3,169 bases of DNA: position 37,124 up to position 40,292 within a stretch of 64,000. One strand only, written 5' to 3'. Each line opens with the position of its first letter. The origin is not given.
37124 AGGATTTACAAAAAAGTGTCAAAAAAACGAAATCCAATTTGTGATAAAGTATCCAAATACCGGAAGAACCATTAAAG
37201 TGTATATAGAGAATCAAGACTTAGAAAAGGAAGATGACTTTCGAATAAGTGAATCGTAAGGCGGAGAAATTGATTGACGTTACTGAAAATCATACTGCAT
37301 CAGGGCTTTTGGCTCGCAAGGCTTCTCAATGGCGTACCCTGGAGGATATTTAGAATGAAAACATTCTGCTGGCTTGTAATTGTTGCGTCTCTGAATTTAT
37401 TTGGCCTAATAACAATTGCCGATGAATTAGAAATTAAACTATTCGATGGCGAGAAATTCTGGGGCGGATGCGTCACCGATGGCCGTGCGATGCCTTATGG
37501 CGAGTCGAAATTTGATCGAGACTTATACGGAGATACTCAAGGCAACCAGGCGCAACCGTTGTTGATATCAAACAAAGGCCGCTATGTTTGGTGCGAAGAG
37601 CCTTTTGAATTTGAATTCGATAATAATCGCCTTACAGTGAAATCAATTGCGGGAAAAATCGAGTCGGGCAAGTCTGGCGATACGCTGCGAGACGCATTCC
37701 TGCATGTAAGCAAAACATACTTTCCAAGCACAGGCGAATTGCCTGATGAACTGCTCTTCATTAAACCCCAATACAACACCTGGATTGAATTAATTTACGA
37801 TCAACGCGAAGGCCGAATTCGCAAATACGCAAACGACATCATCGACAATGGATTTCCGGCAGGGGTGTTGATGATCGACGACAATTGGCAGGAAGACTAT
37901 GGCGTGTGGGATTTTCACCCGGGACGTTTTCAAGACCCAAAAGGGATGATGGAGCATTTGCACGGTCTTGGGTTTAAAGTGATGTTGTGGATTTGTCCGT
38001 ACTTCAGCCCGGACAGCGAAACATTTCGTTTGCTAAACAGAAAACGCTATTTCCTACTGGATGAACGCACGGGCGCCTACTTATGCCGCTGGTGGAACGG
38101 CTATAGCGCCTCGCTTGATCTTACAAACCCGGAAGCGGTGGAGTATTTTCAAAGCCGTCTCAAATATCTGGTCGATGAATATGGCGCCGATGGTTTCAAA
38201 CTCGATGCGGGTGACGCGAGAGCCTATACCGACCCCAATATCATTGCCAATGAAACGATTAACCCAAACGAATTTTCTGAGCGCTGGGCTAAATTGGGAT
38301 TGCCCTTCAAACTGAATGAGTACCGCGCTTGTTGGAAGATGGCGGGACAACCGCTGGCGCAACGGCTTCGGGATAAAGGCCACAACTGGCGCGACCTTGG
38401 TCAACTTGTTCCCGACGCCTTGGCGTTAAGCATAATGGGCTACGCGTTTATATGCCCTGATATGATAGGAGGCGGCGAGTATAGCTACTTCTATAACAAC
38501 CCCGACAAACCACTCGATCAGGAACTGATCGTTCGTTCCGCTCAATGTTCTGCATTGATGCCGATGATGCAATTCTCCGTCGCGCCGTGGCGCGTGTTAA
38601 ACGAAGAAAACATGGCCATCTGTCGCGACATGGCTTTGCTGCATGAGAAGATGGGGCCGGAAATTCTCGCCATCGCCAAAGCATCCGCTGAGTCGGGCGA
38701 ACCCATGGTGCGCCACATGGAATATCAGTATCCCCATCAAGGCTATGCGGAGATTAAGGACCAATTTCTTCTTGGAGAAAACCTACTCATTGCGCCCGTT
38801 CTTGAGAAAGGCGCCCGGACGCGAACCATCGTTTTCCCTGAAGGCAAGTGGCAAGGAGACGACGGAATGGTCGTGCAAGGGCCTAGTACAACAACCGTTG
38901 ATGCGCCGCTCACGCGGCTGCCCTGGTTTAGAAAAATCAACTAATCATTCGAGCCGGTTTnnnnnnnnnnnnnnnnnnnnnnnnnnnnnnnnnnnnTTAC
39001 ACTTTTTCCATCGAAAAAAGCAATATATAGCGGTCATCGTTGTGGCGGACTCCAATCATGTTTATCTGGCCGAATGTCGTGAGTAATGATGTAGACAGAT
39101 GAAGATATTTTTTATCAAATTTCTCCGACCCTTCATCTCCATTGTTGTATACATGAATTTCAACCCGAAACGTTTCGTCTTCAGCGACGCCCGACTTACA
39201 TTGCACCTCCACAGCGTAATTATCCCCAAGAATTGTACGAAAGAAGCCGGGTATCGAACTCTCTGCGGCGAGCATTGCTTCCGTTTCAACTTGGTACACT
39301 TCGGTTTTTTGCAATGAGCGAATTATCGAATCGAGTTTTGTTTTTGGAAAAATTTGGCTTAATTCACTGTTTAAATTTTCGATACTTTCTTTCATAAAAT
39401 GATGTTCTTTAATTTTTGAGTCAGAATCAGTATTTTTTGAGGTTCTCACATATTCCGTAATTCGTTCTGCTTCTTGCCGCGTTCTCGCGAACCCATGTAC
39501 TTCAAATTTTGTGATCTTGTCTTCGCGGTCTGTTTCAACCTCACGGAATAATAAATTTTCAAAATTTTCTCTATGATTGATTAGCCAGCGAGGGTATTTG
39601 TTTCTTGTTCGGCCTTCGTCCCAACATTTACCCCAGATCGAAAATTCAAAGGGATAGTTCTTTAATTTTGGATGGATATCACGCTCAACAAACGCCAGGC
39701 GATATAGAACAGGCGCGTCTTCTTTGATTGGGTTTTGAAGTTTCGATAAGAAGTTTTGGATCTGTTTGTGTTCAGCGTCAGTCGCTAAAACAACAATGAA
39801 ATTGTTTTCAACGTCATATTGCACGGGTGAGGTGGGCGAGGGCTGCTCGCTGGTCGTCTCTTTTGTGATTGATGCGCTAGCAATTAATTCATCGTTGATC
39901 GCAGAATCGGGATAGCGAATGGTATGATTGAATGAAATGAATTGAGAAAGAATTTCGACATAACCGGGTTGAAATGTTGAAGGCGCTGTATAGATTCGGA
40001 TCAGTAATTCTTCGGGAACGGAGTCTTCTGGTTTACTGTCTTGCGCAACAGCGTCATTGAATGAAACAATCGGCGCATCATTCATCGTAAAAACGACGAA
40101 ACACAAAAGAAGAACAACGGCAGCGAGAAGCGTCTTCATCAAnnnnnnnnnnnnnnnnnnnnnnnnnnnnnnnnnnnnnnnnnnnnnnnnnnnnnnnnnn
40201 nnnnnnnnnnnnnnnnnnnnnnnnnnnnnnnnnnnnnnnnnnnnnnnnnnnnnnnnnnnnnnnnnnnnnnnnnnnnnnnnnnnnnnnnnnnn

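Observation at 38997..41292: Divergent, near-identical ECF-type promoter motifs linking an ECF sigma/anti-sigma/secreted-protein operon to a tripartite ABC efflux operon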

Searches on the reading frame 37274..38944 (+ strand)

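Call 3: search_protein_families(library=pfam, proteins=[window:37274-38944:+])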
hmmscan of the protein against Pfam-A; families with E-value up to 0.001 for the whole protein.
window:37274-38944:+ (556 aa): 2 families
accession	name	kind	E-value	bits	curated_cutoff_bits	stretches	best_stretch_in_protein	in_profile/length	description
PF01055.32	Glyco_hydro_31_2nd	-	3.6e-29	102.6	23.5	1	178-435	20-290/328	Glycosyl hydrolases family 31 TIM-barrel domain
PF21365.3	Glyco_hydro_31_3rd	-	1.7e-14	54.5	24.4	1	475-554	1-82/87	Glycosyl hydrolase family 31 C-terminal domain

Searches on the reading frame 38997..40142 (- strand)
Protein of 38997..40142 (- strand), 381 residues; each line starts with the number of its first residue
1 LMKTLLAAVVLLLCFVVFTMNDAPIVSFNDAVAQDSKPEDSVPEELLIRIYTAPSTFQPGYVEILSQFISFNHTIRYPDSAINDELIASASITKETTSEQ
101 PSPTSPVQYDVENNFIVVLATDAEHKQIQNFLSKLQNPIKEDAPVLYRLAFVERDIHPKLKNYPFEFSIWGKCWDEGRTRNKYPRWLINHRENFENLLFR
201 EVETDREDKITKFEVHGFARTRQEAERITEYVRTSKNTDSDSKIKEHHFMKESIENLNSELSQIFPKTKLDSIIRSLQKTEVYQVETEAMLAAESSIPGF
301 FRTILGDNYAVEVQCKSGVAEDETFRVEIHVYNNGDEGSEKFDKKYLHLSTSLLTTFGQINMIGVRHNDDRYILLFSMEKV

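Call 3: search_protein_families(library=pfam, proteins=[window:38997-40142:-])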
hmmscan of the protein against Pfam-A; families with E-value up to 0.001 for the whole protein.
window:38997-40142:- (381 aa): 0 families

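Call 30: find_homologous_proteins(query=window:38997-40139:-, max_evalue=0.001)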
Query window:38997-40139:- (380 aa): 8 proteins with E <= 0.001 among 4634 candidates.
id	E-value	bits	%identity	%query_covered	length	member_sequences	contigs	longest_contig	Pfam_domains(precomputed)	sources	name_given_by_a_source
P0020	1.4e-251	852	100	100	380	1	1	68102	-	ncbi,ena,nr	ncbi:MAG: hypothetical protein P9L94_12405 [Candidatus Hinthialibacter antarcticus]|nr:hypothetical 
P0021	3.1e-192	656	78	100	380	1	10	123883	-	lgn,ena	-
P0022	3.6e-133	462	56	97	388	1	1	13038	-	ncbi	-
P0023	1.6e-127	444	54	100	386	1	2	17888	-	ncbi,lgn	-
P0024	1.4e-122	427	55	88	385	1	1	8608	-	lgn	-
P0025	1.2e-121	424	52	97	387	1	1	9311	-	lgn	-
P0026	1.9e-109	384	47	99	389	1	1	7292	-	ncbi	-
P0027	2.4e-103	364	46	99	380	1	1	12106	-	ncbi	-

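Call 33: search_protein_families(library=ncbifam, proteins=[window:38997-40139:-], max_evalue=0.01)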
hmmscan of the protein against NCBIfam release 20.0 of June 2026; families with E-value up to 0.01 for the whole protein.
window:38997-40139:- (380 aa): 0 families

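Call 37: predict_structure(alignment_id=A2)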
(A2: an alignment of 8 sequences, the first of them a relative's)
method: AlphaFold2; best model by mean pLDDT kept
length: 380 residues; sequences in the alignment: 8
mean_pLDDT: 57.7   pTM: 0.37
mean pLDDT of the five models: 57.7, 52.1, 44.0, 40.3, 38.0
residues with pLDDT >= 90: 24; 70-90: 104; 50-70: 99; < 50: 153
segments of 3 or more residues with pLDDT < 50: 21-42, 70-102, 136-153, 279-299, 301-306, 315-326, 334-357, 365-367, 369-373, 376-380
pLDDT, mean of each block of 10 residues (from residue 1): 73 68 34 32 67 62 56 34 28 29 63 75 69 49 28 55 89 85 82 82 83 89 91 88 82 66 58 52 25 33 49 47 47 49 37 46 48 46
secondary structure, 60 per line:
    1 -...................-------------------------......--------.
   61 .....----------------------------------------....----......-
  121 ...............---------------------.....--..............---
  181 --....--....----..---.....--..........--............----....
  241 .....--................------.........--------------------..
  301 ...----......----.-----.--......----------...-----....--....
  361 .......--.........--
elements in order: H2-20 E46-51 H60-65 E106-109 E114-119 H121-135 H157-161 E164-173 H189-192 E202-206 E209-218 H221-232 E237-245 H248-263 H270-278 E299-303 E308-313 E327-332 E351-354 E357-367 E370-378

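Call 45: fold_search(model_id=the predicted structure, library=pdb)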
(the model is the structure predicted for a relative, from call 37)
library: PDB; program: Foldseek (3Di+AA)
matches with E <= 10: 1459; with E <= 0.001: 0
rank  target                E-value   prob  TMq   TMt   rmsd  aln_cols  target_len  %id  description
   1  2wvd_A                1.0e-02  1.00  0.19  0.49  19.1       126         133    7  Structural and mechanistic insights into Helicobacter pylori NikR function (released 2010-01-19)
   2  2lqj_MODEL_1_A        1.2e-02  1.00  0.19  0.63   4.1        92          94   15  Solution structure of the C-terminal domain of the MgtC protein from Mycobacterium tuberculosis (released 2012-03-21)
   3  2ca9_A                1.5e-02  0.98  0.17  0.45  25.9       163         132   11  apo-NIKR from helicobacter pylori in closed trans-conformation (released 2006-07-17)
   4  2wvd_B                1.6e-02  0.99  0.19  0.47  21.2       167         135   11  Structural and mechanistic insights into Helicobacter pylori NikR function (released 2010-01-19)
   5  9tvu_j                2.0e-02  0.69  0.14  0.34  17.5       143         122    8  Structure of the Chlamydomonas reinhardtii chlororibosome (released 2026-02-18)
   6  2wve_A                2.3e-02  0.98  0.19  0.49  25.1       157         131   11  Structural and mechanistic insights into Helicobacter pylori NikR function (released 2010-01-19)
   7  8q2i_G                2.3e-02  0.97  0.17  0.16  21.1       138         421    8  Crystal structure of Ser33 in complex 2HG (2-hydroxyglutarate) and Serine (released 2025-02-12)
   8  2wvc_A                2.3e-02  0.96  0.16  0.39  23.0       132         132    8  Structural and mechanistic insights into Helicobacter pylori NikR function (released 2010-01-19)
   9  3ibw_A                2.4e-02  1.00  0.18  0.69   3.5        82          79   10  Crystal Structure of the ACT domain from GTP pyrophosphokinase of Chlorobium tepidum. Northeast Structural Genomics Co (released 2009-07-28)
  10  3ibw_B                2.7e-02  1.00  0.16  0.67   3.8        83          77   11  Crystal Structure of the ACT domain from GTP pyrophosphokinase of Chlorobium tepidum. Northeast Structural Genomics Co (released 2009-07-28)
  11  8pin_D                2.7e-02  0.98  0.18  0.16  20.9       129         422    9  Crystal structure of Ser33 (released 2025-01-15)
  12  8a22_Bf               2.7e-02  0.94  0.16  0.40   7.1       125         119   12  Structure of the mitochondrial ribosome from Polytomella magna (released 2022-11-16)
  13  8uu5_f                2.9e-02  0.99  0.16  0.52   4.9        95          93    8  Cryo-EM structure of the Listeria innocua 70S ribosome (head-swiveled) in complex with pe/E-tRNA (structure I-B) (released 2024-02-28)
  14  2wvf_A                3.0e-02  0.95  0.17  0.42  21.1       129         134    9  Structural and mechanistic insights into Helicobacter pylori NikR function (released 2010-01-19)
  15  2ko1_MODEL_1_A        3.2e-02  1.00  0.16  0.55   4.5        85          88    9  Solution NMR structure of the ACT domain from GTP pyrophosphokinase of Chlorobium tepidum. Northeast Structura (released 2009-09-29)
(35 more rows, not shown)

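Call 59: search_solved_structures(query=A2, max_evalue=10)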
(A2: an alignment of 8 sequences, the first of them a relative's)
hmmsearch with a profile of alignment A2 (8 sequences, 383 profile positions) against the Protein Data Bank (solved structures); distinct sequences matched with E-value up to 10: 3.
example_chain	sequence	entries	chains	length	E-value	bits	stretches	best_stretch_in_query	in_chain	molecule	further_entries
2m7n_A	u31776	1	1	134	0.00099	21.5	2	198-252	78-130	Calcium-binding protein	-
1jfj_A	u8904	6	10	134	0.0033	19.8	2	198-253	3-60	CALCIUM-BINDING PROTEIN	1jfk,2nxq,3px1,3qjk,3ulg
2i18_A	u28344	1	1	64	0.63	12.3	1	198-253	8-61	Calcium-binding protein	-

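Call 69: search_protein_representatives(alignment_id=A2)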
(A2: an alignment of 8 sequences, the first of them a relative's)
Query: 8 sequences, 383 profile positions. Proteins with E-value up to 0.001 (for the whole library): 82; up to 1e-10: 18; up to 1e-30: 3. The best 82 are listed.
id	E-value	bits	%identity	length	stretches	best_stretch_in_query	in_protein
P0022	1.1e-195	666.5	-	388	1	1-382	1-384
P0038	4.1e-122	424.4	-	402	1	36-383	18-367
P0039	1.9e-102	359.6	-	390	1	10-381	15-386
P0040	2.5e-19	86.0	-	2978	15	102-144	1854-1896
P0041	1.1e-18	83.9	-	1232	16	104-152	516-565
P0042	1.4e-18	83.6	-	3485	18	103-138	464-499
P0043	2.2e-16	76.4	-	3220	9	49-148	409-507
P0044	7.8e-16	74.5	-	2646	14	97-144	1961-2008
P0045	1.5e-15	73.6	-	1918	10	108-151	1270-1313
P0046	4.1e-15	72.2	-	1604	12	104-149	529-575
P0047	4.3e-15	72.1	-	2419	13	101-142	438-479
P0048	8.9e-15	71.1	-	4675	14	101-150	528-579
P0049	1.3e-14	70.5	-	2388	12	105-151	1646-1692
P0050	2.0e-14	69.9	-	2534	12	118-154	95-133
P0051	2.0e-13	66.6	-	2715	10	49-140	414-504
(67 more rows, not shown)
